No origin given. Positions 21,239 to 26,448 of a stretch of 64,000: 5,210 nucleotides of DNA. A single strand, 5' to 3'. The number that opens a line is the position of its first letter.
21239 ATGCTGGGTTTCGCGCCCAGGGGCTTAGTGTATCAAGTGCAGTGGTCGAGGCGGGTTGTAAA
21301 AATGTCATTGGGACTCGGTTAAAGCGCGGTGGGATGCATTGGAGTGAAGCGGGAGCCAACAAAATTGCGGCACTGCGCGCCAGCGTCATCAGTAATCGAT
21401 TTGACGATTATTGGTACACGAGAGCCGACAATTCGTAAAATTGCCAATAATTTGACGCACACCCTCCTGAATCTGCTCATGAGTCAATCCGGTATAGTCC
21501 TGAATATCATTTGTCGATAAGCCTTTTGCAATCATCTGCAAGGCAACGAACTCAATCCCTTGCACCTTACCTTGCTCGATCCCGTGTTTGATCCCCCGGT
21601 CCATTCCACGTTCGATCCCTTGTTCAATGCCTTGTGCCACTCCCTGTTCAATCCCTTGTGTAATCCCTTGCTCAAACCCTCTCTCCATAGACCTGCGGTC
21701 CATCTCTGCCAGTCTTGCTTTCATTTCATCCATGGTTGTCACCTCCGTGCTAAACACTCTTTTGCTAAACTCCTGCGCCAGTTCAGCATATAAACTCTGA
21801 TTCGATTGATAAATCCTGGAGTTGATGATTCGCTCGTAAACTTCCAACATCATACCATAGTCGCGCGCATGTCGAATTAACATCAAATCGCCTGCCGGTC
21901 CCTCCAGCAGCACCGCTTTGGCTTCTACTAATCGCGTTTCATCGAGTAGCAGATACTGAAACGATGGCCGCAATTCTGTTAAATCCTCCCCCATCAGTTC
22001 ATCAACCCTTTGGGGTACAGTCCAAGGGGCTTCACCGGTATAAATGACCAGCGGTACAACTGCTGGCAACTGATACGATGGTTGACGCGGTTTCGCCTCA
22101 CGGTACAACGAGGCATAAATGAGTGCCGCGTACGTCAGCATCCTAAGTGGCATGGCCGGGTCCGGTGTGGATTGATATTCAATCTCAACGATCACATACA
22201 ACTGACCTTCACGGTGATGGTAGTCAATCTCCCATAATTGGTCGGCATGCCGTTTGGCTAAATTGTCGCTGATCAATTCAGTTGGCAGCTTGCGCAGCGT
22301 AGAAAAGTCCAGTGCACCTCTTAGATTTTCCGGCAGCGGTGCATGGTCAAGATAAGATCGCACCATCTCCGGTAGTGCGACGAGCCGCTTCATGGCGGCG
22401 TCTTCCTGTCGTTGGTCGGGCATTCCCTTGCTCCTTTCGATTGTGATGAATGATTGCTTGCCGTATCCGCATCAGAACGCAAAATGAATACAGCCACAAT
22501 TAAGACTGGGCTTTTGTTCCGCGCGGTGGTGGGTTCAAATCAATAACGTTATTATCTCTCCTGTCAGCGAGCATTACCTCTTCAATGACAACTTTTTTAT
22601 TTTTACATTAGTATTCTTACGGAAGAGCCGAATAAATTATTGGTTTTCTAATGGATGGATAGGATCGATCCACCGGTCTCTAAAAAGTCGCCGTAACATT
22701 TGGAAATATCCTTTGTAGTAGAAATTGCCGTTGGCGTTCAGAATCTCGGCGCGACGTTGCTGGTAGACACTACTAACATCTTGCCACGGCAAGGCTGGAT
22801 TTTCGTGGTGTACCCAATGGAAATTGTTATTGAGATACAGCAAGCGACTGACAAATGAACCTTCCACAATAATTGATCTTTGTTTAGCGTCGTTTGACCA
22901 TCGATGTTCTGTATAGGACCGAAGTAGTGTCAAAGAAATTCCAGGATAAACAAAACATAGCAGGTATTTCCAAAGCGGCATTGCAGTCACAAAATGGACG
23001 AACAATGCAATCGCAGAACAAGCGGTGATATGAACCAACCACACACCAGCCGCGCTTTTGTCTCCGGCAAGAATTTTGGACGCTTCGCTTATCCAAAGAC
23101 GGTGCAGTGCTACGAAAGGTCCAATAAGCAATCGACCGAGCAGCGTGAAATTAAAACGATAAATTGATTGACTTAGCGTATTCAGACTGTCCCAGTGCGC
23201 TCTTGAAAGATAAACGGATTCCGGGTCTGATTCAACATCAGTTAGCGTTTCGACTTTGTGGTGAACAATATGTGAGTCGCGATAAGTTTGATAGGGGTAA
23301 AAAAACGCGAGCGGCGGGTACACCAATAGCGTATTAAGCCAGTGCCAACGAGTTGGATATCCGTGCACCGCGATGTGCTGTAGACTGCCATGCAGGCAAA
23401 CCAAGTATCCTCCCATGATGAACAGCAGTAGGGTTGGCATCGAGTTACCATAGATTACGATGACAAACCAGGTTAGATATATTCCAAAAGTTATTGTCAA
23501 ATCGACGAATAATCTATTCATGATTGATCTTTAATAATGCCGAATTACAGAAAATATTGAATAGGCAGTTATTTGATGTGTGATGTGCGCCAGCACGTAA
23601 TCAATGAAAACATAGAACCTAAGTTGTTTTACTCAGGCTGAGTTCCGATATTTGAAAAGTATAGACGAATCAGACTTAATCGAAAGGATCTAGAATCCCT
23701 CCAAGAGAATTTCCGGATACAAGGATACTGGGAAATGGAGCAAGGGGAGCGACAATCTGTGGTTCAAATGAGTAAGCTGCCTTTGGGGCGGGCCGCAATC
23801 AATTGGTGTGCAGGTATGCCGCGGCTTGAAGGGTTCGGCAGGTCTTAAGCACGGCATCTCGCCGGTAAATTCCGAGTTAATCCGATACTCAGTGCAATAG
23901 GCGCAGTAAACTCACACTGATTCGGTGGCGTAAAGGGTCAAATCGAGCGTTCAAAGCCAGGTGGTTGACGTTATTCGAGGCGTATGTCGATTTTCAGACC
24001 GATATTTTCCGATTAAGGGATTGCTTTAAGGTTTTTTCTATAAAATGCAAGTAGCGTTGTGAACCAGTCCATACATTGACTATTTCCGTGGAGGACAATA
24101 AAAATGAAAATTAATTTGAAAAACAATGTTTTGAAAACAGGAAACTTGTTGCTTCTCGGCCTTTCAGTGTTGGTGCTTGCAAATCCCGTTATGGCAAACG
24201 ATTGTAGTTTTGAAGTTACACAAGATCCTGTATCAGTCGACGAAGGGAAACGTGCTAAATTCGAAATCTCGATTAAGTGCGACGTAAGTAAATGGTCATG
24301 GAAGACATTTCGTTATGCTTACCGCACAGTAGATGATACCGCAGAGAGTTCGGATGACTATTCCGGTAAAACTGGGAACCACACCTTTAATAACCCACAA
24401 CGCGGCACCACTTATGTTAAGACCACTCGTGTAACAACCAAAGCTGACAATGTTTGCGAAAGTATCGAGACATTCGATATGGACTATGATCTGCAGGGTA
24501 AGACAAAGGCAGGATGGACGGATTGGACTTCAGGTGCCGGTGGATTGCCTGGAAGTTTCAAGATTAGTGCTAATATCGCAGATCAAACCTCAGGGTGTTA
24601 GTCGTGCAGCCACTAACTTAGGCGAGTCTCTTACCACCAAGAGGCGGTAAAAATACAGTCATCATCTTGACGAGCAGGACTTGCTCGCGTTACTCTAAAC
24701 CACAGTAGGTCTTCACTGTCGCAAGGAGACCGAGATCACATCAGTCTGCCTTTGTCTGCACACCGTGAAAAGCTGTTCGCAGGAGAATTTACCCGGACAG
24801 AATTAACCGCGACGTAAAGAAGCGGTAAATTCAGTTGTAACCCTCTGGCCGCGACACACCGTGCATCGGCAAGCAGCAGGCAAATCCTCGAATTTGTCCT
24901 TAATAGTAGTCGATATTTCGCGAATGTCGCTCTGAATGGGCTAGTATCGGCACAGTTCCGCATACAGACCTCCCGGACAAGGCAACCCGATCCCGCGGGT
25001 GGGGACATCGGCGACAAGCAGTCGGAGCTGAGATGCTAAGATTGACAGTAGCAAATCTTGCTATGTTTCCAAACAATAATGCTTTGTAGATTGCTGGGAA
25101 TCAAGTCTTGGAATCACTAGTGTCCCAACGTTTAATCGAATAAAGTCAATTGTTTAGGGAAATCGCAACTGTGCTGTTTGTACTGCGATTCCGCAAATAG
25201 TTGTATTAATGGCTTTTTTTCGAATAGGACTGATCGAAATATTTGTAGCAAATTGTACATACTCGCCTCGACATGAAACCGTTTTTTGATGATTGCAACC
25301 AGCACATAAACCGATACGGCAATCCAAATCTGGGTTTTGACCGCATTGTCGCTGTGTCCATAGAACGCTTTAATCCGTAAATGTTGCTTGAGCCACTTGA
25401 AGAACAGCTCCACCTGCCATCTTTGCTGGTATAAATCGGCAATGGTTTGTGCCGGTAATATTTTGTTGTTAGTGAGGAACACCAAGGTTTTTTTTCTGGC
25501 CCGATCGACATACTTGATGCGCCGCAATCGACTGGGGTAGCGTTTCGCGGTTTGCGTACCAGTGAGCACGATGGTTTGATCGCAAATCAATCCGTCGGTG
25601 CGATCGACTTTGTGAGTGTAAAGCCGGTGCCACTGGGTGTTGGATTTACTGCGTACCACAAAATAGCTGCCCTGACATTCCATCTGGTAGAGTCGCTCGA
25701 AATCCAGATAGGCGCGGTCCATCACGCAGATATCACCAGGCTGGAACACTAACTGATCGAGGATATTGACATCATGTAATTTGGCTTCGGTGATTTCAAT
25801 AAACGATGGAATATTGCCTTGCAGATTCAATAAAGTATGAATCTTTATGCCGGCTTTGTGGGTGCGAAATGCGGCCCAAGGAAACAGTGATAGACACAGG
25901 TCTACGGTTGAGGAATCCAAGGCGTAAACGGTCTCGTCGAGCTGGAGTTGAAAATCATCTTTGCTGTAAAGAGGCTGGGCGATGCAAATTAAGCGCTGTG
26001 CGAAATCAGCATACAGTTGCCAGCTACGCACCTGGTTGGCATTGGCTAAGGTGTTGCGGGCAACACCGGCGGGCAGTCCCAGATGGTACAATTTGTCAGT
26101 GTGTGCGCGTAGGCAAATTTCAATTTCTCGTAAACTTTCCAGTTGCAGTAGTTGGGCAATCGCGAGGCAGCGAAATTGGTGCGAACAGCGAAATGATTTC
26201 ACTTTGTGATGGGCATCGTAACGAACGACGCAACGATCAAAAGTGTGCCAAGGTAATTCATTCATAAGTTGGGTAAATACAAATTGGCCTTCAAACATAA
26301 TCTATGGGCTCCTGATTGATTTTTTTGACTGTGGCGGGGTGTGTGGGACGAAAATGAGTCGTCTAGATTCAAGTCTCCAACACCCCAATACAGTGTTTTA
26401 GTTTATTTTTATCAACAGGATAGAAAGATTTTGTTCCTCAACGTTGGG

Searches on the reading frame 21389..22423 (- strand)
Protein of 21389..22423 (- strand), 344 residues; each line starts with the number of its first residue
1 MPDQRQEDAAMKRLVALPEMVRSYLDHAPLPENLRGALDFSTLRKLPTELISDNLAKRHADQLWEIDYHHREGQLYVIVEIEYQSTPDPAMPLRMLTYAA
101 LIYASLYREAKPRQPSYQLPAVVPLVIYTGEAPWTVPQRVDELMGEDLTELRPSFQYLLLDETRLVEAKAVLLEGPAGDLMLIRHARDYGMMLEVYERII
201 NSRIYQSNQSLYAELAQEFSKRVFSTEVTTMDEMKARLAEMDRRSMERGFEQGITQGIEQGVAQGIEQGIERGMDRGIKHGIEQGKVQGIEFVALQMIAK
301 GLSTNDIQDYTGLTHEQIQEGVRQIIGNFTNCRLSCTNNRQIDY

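Call 23: search_protein_families(library=pfam, proteins=[window:21389-22423:-], max_evalue=0.0001)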
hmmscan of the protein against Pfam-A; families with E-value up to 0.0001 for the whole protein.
window:21389-22423:- (344 aa): 1 family
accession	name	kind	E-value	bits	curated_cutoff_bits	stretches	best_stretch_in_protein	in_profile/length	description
PF04754.18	Transposase_31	-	5.1e-26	92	21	1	8-187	4-177/203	Putative transposase, YhgA-like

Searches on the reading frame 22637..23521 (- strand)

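Call 23: search_protein_families(library=pfam, proteins=[window:22637-23521:-], max_evalue=0.0001)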
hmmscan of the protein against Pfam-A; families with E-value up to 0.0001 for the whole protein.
window:22637-23521:- (294 aa): 1 family
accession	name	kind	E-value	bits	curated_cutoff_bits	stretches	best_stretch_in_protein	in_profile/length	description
PF00487.30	FA_desaturase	-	1.3e-26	94.4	29.7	1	31-261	7-243/253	Fatty acid desaturase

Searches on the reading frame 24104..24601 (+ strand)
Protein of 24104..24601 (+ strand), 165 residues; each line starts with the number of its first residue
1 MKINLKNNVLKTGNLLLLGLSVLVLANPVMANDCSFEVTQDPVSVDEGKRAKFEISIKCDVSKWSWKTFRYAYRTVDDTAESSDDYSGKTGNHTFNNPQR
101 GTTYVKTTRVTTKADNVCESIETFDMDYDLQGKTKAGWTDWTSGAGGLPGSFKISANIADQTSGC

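Call 58: search_protein_families(library=pfam, proteins=[window:24104-24601:+], max_evalue=0.001)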
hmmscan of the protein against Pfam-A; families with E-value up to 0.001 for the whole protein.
window:24104-24601:+ (165 aa): 1 family
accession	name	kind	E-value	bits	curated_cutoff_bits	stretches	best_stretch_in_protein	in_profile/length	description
PF03160.20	Calx-beta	-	7.9e-07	29.5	27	1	35-125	7-91/119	Calx-beta domain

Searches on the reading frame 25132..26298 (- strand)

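Call 23: search_protein_families(library=pfam, proteins=[window:25132-26298:-], max_evalue=0.0001)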
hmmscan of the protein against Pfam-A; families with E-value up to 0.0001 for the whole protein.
window:25132-26298:- (388 aa): 3 families
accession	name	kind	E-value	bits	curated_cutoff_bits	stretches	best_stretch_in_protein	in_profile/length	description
PF01609.27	DDE_Tnp_1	-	3e-33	115.7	23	1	121-333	3-200/200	Transposase DDE domain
PF14294.11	DUF4372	-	6.4e-26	90.8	25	1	4-75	2-73/74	Domain of unknown function (DUF4372)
PF13701.12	DDE_Tnp_1_4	-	9.5e-05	21.2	34.7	0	194-341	223-377/435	Transposase DDE domain group 1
